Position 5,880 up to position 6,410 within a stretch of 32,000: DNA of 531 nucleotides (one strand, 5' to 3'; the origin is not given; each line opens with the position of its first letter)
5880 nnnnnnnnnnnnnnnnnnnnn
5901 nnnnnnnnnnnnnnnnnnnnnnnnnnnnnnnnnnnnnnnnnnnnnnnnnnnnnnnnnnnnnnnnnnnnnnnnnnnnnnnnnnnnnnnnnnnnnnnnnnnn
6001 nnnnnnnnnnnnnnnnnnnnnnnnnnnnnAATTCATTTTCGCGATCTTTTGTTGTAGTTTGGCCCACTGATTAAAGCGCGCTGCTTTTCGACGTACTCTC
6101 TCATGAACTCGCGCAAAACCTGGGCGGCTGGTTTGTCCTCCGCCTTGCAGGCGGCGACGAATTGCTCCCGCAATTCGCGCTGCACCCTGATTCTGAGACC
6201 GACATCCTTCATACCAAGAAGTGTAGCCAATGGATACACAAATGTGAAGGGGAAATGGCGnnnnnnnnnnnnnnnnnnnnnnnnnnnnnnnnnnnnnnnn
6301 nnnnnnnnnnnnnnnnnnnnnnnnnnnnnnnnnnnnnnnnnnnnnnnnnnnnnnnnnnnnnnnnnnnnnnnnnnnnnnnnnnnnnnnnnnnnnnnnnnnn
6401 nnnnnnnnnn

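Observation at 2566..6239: Four-gene translationally coupled operon: RHH protein, 58-aa ORF, class-2 OLD nuclease and UvrD-like helicase (Gabija-like core with two extra genes)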

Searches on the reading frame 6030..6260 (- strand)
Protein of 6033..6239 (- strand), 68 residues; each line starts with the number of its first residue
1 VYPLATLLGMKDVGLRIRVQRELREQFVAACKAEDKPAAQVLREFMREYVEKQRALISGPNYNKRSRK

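Call 3: search_protein_families(library=pfam, proteins=[window:6033-6239:-], max_evalue=0.1)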
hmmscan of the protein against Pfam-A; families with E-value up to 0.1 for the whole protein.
window:6033-6239:- (68 aa): 1 family
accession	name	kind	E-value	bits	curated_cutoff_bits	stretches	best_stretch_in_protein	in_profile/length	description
PF19839.5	RHH_9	-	0.016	15.5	23.4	1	25-52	18-45/65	Ribbon-helix-helix protein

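Call 4: search_protein_families(library=padloc, proteins=[window:6033-6239:-], max_evalue=0.1)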
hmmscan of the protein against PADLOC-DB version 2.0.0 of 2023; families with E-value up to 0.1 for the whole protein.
window:6033-6239:- (68 aa): 0 families

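Call 5: search_protein_families(library=ncbifam, proteins=[window:6033-6239:-], max_evalue=0.1)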
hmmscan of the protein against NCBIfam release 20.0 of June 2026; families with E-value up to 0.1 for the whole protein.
window:6033-6239:- (68 aa): 1 family
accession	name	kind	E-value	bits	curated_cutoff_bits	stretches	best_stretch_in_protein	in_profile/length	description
NF000940.0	PRK00094.1-2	subfamily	0.087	12.3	202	1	8-64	80-138/330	NAD(P)H-dependent glycerol-3-phosphate dehydrogenase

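Call 29: find_homologous_proteins(query=window:6036-6212:-, max_evalue=0.001)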
Query seq(59 aa) (59 aa): 821 proteins with E <= 0.001 among 823 candidates; the best 120 are listed.
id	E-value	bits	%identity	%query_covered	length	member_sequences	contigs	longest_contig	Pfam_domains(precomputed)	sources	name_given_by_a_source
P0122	2.5e-21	92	71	76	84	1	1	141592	PF19839.5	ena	-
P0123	1.5e-18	83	77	97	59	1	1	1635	-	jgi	jgi:hypothetical protein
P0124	6.1e-18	81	85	80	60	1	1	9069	-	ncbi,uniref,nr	ncbi:hypothetical protein [Oceanibaculum pacificum]|uniref:hypothetical protein n=1 Tax=Oceanibaculu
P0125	1.1e-17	80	87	80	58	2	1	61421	-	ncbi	ncbi:MAG: hypothetical protein RIC85_04010 [Gammaproteobacteria bacterium]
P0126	1.8e-17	80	87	80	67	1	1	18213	-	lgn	-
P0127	2.2e-17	79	68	100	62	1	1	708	PF19839.5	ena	-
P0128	3.2e-17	79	84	76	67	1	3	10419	-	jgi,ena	jgi:hypothetical protein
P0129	3.4e-17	79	89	75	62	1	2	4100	-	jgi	jgi:hypothetical protein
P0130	3.6e-17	79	74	95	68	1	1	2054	-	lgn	-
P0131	3.7e-17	79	85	81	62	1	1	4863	-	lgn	-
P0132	3.7e-17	79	83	81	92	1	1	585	-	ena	-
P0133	3.8e-17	78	71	100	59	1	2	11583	PF19839.5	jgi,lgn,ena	-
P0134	4.8e-17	78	74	97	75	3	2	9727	-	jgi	-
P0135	5.2e-17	78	73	95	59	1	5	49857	-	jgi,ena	-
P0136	5.3e-17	78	91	73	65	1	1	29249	-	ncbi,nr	ncbi:hypothetical protein C2I36_12965 [Rhodobacteraceae bacterium WD3A24]|nr:hypothetical protein C2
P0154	1.9e-16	76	86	75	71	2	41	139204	-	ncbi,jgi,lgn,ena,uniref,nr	ncbi:hypothetical protein [uncultured Ferrovibrio sp.]|jgi:hypothetical protein|uniref:hypothetical 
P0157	2.1e-16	76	89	75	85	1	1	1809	PF19839.5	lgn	-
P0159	2.5e-16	76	71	98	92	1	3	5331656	-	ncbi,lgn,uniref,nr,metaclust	ncbi:hypothetical protein RPB_3057 [Rhodopseudomonas palustris HaA2]|uniref:Plasmid-related protein 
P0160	2.6e-16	76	78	85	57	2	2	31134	PF19839.5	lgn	-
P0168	2.9e-16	76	86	75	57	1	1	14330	PF19839.5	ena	-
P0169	3.0e-16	76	71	98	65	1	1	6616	PF19839.5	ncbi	-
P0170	3.1e-16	76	75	88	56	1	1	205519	PF19839.5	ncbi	-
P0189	7.2e-16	75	64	98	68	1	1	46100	PF19839.5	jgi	jgi:hypothetical protein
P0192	7.9e-16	74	70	95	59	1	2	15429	PF19839.5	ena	-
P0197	9.0e-16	74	78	78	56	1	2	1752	PF19839.5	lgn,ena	-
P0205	1.1e-15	74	63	100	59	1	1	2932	PF19839.5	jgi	jgi:hypothetical protein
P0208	1.1e-15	74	72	97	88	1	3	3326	PF19839.5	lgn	-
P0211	1.2e-15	74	71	100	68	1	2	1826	PF19839.5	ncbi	-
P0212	1.3e-15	74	73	88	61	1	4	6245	PF19839.5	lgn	-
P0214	1.3e-15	74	59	100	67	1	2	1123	PF19839.5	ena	-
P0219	1.4e-15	74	84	75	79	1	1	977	PF19839.5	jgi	jgi:hypothetical protein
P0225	1.6e-15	73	68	97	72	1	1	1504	PF19839.5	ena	-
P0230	1.6e-15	73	75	86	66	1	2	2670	PF19839.5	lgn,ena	-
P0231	1.7e-15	73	66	98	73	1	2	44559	PF19839.5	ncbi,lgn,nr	ncbi:MAG: hypothetical protein JJT95_09695 [Pararhodobacter sp.]|nr:hypothetical protein [Pararhodob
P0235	1.8e-15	73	64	95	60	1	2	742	PF19839.5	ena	-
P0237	1.9e-15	73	86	75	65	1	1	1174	PF19839.5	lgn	-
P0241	2.0e-15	73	73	88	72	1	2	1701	PF19839.5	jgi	-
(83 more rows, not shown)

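Call 30: find_encoding_contigs(protein=P0159, flank=7000, max_places=2)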
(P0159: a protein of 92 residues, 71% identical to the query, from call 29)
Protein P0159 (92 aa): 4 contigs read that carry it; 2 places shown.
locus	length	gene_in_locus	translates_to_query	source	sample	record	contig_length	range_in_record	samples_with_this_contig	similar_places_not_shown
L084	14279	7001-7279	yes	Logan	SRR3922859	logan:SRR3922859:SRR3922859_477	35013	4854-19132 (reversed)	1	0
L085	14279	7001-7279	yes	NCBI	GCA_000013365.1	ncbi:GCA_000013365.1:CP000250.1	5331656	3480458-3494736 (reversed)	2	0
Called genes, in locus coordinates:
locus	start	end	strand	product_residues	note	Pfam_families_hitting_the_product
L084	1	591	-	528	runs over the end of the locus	PF00004:AAA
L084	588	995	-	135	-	PF20339:DUF6634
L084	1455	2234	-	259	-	-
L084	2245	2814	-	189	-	PF04542:Sigma70_r2, PF08281:Sigma70_r4_2, PF04545:Sigma70_r4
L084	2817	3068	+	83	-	-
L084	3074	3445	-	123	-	-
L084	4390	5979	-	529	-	PF02661:Fic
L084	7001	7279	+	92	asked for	-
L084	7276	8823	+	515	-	PF12161:HsdM_N, PF02384:N6_Mtase, PF01170:UPF0020 (faint), PF05175:MTS (faint), PF07669:Eco57I (weak)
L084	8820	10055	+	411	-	PF01420:Methylase_S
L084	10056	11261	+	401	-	PF13166:AAA_13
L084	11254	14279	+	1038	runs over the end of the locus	PF04313:HSDR_N, PF00270:DEAD, PF04851:ResIII, PF18766:SWI2_SNF2, PF22679:T1R_D3-like, PF12008:EcoR124_C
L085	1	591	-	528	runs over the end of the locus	PF00004:AAA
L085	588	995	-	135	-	PF20339:DUF6634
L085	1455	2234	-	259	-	-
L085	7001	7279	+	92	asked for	-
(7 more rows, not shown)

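Call 31: find_encoding_contigs(protein=P0154, flank=7000, max_places=4)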
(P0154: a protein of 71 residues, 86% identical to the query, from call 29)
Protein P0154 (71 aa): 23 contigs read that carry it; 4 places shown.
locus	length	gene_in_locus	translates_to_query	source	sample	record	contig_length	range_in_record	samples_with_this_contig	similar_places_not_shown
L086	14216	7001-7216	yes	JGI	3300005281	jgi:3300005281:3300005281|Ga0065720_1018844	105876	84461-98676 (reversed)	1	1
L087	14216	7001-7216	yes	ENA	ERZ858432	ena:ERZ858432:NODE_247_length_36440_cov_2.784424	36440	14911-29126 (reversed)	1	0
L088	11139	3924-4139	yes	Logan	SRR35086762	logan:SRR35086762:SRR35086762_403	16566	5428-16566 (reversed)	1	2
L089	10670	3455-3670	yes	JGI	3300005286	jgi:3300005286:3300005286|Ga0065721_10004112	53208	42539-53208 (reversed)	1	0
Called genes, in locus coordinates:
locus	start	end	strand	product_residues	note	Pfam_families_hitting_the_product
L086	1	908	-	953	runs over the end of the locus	PF02739:5_3_exonuc_N, PF01367:5_3_exonuc, PF01612:DNA_pol_A_exo1, PF00476:DNA_pol_A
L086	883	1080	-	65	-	PF10276:zf-CHCC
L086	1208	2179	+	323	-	PF00005:ABC_tran, PF13304:AAA_21 (weak)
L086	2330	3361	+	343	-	PF13439:Glyco_transf_4 (faint), PF13692:Glyco_trans_1_4, PF00534:Glycos_transf_1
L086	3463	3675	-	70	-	-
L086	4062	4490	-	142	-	-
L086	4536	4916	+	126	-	-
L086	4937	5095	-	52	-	PF08401:ArdcN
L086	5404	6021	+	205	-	PF13338:AbiEi_4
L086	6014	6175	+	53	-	-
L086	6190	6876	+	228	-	PF08843:AbiEii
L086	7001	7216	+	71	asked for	-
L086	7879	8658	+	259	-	PF01464:SLT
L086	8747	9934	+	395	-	PF01266:DAO (faint), PF01494:FAD_binding_3, PF05834:Lycopene_cycl (faint), PF07992:Pyr_redox_2 (faint)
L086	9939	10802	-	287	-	PF00753:Lactamase_B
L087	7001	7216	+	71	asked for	-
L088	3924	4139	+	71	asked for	-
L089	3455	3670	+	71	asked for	-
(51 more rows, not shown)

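Call 32: find_encoding_contigs(protein=P0125, flank=7000, max_places=2)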
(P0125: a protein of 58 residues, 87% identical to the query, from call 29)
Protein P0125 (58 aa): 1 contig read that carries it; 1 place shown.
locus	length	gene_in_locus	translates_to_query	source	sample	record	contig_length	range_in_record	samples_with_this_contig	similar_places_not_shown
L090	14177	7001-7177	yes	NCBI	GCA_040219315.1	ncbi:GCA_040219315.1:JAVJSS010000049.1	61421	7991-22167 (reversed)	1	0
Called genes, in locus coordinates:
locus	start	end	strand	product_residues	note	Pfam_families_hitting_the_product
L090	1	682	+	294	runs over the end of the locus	-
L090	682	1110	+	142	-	PF12796:Ank_2 (faint), PF13637:Ank_4 (faint)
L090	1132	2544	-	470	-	PF02534:T4SS-DNA_transf, PF10412:TrwB_AAD_bind (faint), PF12696:TraG-D_C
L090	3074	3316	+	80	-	-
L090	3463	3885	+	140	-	-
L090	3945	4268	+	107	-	-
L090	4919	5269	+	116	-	-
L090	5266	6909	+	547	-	PF03432:Relaxase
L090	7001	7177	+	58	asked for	-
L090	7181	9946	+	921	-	PF20464:MmeI_N, PF20465:MmeI_hel, PF02384:N6_Mtase (faint), PF20473:MmeI_Mtase, PF07669:Eco57I (weak), PF20466:MmeI_TRD, PF20467:MmeI_C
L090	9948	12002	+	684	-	PF00270:DEAD (weak), PF09373:PMBR (weak)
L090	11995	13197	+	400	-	PF10544:T5orf172, PF13455:MUG113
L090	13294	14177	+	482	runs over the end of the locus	PF21941:SMEK_N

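Call 36: search_protein_families(library=padloc, proteins=[L090:7181-9946:+], max_evalue=0.001)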
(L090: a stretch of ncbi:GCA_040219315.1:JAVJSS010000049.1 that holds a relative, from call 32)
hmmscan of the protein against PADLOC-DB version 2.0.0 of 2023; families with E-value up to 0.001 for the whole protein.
L090:7181-9946:+ (921 aa): 23 families
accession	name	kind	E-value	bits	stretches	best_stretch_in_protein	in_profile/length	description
PDLC03598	REase_MTase_IIG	-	1.9e-290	963.9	1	5-905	7-910/912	Type IIG restriction enzyme-methyltransferase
PDLC03627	REase_MTase_IIG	-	8.2e-64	213.9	1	172-890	230-976/1136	Type IIG restriction enzyme-methyltransferase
PDLC03599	REase_MTase_IIG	-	3.8e-58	195.2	2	169-451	181-470/959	Type IIG restriction enzyme-methyltransferase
PDLC02643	DrmMI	-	1.2e-28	97.5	1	466-880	852-1271/1347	DrmMI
PDLC02644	DrmMI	-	5.6e-15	52.3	1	462-683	360-575/988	DrmMI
PDLC02646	DrmMI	-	2e-12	44.1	1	464-583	263-385/792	DrmMI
PDLC03612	REase_MTase_IIG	-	1.6e-09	34.5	1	319-375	484-539/1247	Type IIG restriction enzyme-methyltransferase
PDLC04134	mad2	-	1.8e-09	34.9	1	172-595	161-444/492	mads_2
PDLC02525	PglX|PglXI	-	1.3e-08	32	1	341-410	280-347/607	PglX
PDLC02521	PglX|PglXI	-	2.3e-08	30.5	1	324-410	287-371/1174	PglX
PDLC02639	DrmMI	-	4.3e-08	29.9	1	479-621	579-715/803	DrmMI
PDLC02529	PglX|PglXI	-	4.3e-08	29.3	1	344-520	227-394/1189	PglX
PDLC02523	PglX|PglXI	-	1.7e-06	24.1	1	344-381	330-367/1428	PglX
PDLC03600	REase_MTase_IIG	-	6.8e-06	22.3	1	344-411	300-365/1205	Type IIG restriction enzyme-methyltransferase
PDLC03630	REase_MTase_IIG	-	8e-06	21.9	1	282-371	352-432/1100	Type IIG restriction enzyme-methyltransferase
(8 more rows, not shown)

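Call 78: predict_structure(alignment_id=A4)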
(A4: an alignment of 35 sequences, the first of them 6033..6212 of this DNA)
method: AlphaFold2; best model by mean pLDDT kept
length: 59 residues; sequences in the alignment: 35
mean_pLDDT: 80.1   pTM: 0.48
mean pLDDT of the five models: 80.1, 80.0, 78.6, 77.2, 70.1
residues with pLDDT >= 90: 25; 70-90: 20; 50-70: 11; < 50: 3
segments of 3 or more residues with pLDDT < 50: 57-59
pLDDT, mean of each block of 10 residues (from residue 1): 74 91 91 91 79 51
secondary structure, 60 per line:
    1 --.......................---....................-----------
elements in order: H3-25 H29-48

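Call 81: fold_search(model_id=the predicted structure, library=pdb)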
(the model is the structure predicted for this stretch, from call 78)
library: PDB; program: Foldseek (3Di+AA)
matches with E <= 10: 23; with E <= 0.001: 0
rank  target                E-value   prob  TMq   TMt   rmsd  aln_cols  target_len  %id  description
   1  6iya_F                1.6e+00  0.47  0.56  0.66   1.2        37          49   19  Structure of the DNA binding domain of antitoxin CopASO (released 2019-01-16)
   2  6iya_C                2.9e+00  0.30  0.53  0.67   1.1        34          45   20  Structure of the DNA binding domain of antitoxin CopASO (released 2019-01-16)
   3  6iya_D                3.2e+00  0.30  0.53  0.64   1.0        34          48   20  Structure of the DNA binding domain of antitoxin CopASO (released 2019-01-16)
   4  5x3t_A                3.4e+00  0.14  0.40  0.34   4.9        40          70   28  VapBC from Mycobacterium tuberculosis (released 2017-06-07)
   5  2gpe_D                3.7e+00  0.30  0.52  0.62   0.8        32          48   19  Structure of the DNA-binding domain of E. Coli Proline Utilization A (PUTA) (released 2007-02-20)
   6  7ak7_D                4.0e+00  0.21  0.51  0.36   2.1        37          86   30  Structure of Salmonella TacT2 toxin bound to TacA2 antitoxin (released 2021-08-18)
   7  7ak7_F                4.4e+00  0.20  0.50  0.41   2.1        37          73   30  Structure of Salmonella TacT2 toxin bound to TacA2 antitoxin (released 2021-08-18)
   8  7ak7_C                4.8e+00  0.18  0.50  0.35   2.2        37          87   30  Structure of Salmonella TacT2 toxin bound to TacA2 antitoxin (released 2021-08-18)
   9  2k5j_MODEL_1_A        5.6e+00  0.20  0.50  0.38   0.9        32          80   28  Solution structure of protein yiiF from Shigella flexneri serotype 5b (strain 8401) . Northeast Structural Gen (released 2008-08-26)
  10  6sbx_A                6.1e+00  0.11  0.52  0.56   3.5        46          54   15  CdbA Form Two (released 2020-04-22)
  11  2ay0_C                6.7e+00  0.20  0.52  0.68   0.8        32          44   19  Structure of the Lys9Met mutant of the E. coli Proline Utilization A (PutA) DNA-binding domain. (released 2006-08-15)
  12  7zg6_A                6.7e+00  0.13  0.53  0.58   3.1        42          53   19  TacA1 antitoxin (released 2023-10-11)
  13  7etr_B                6.7e+00  0.11  0.50  0.41   2.6        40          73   25  Crystal structure of SO_1444-SO_1445 complex from Shewanella oneidensis (released 2022-03-23)
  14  1k8w_A                7.2e+00  0.09  0.32  0.07   2.1        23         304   30  Crystal structure of the E. coli pseudouridine synthase TruB bound to a T stem-loop RNA (released 2001-12-31)
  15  9b0i_A                7.2e+00  0.06  0.34  0.04   3.3        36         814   28  Cryo-EM Structure of Sf9 produced recombinant N-acetyltransferase 10 (NAT10) in complex with cytidine-amide-CoA bisubs (released 2024-09-11)
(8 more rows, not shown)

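Call 93: search_protein_families(library=padloc, proteins=[L219:8229-10142:+, L219:10139-12055:+], max_evalue=0.00001)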
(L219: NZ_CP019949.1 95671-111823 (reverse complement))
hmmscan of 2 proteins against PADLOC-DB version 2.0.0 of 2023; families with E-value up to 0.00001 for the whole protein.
L219:8229-10142:+ (637 aa): 110 families (the best 25 are shown)
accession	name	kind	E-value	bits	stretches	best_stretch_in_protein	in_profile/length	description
PDLC00062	GajA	-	1.6e-256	850.8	1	1-636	1-637/639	AAA ATPase domain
PDLC00094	GajA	-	5.1e-116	386.4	2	1-367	1-365/569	AAA ATPase domain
PDLC00067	GajA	-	4.6e-77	257.9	1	2-580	4-518/604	AAA ATPase domain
PDLC00070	GajA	-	3.5e-45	152.7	2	1-367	1-360/596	AAA ATPase domain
PDLC00096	GajA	-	5.6e-36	122.4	3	1-217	1-201/630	AAA ATPase domain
PDLC00092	GajA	-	2.5e-35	120.1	2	159-362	171-369/604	AAA ATPase domain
PDLC00071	GajA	-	6.2e-35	119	3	450-529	357-437/588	AAA ATPase domain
PDLC02358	Old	-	1.7e-33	114.3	2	1-50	2-51/578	Old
PDLC00090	GajA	-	3.9e-31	106.5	1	1-369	1-391/659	AAA ATPase domain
PDLC00086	GajA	-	9.7e-31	105.2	3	1-83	1-83/600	AAA ATPase domain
PDLC00066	GajA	-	1.2e-30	104.6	3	305-363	281-338/567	AAA ATPase domain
PDLC02979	AriA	-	7.3e-30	103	2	1-48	1-49/373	-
PDLC00099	GajA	-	5.6e-29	99.6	2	1-354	1-354/626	AAA ATPase domain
PDLC00080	GajA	-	5.6e-28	96.1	2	1-355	1-348/622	AAA ATPase domain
PDLC00083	GajA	-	3.7e-27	93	2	158-355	147-350/639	AAA ATPase domain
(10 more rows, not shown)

L219:10139-12055:+ (638 aa): 49 families (the best 25 are shown)
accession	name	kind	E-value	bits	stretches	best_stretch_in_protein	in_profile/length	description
PDLC00114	GajB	-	2.2e-243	807.5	1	7-634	2-634/635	UrvD helicase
PDLC00132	GajB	-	8.1e-114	379.5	1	12-629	3-623/625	UrvD helicase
PDLC03802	RTasHel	-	4.9e-76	255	2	16-424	9-377/675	DRT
PDLC00117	GajB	-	3.9e-75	251.5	1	16-630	19-597/604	UrvD helicase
PDLC00103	GajB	-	6.3e-59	198.4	1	20-614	24-579/612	UrvD helicase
PDLC00130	GajB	-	6.6e-53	177.9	2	11-304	2-294/589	UrvD helicase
PDLC00127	GajB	-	1.1e-52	177.3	2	10-296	6-285/594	UrvD helicase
PDLC00121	GajB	-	3.1e-50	169.3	2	12-381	5-359/565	UrvD helicase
PDLC00107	GajB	-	2.7e-46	156.4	2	27-390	30-381/587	UrvD helicase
PDLC00104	GajB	-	2.9e-44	149.8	2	18-467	8-406/574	UrvD helicase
PDLC00123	GajB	-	7.4e-40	135.1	3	12-97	4-86/540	UrvD helicase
PDLC00134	GajB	-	4.5e-38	129.4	1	27-407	30-402/431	UrvD helicase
PDLC00141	GajB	-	1.6e-34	117.2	2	151-301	105-251/572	UrvD helicase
PDLC00119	GajB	-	6.4e-34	115.8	1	29-300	19-300/565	UrvD helicase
PDLC00138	GajB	-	1.7e-32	110.9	2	199-306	203-310/581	UrvD helicase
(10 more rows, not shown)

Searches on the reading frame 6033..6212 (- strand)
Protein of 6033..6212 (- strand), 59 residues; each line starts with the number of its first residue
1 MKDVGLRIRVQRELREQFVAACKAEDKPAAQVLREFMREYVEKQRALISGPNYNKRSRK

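Call 100: search_solved_structures(query=A4, max_evalue=10, show_alignments=2)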
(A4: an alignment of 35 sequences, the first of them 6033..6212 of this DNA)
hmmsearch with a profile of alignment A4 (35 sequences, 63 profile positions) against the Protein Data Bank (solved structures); distinct sequences matched with E-value up to 10: 3.
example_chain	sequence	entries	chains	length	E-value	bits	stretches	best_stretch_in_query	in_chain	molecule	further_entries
2mvm_A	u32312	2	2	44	0.21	14.8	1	24-47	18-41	Elongation factor 1-delta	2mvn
3s5t_A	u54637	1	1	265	0.51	13.5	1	14-59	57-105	DUF3298 family protein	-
5ly5_A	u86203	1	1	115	1.3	12.2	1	19-37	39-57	arcadin-1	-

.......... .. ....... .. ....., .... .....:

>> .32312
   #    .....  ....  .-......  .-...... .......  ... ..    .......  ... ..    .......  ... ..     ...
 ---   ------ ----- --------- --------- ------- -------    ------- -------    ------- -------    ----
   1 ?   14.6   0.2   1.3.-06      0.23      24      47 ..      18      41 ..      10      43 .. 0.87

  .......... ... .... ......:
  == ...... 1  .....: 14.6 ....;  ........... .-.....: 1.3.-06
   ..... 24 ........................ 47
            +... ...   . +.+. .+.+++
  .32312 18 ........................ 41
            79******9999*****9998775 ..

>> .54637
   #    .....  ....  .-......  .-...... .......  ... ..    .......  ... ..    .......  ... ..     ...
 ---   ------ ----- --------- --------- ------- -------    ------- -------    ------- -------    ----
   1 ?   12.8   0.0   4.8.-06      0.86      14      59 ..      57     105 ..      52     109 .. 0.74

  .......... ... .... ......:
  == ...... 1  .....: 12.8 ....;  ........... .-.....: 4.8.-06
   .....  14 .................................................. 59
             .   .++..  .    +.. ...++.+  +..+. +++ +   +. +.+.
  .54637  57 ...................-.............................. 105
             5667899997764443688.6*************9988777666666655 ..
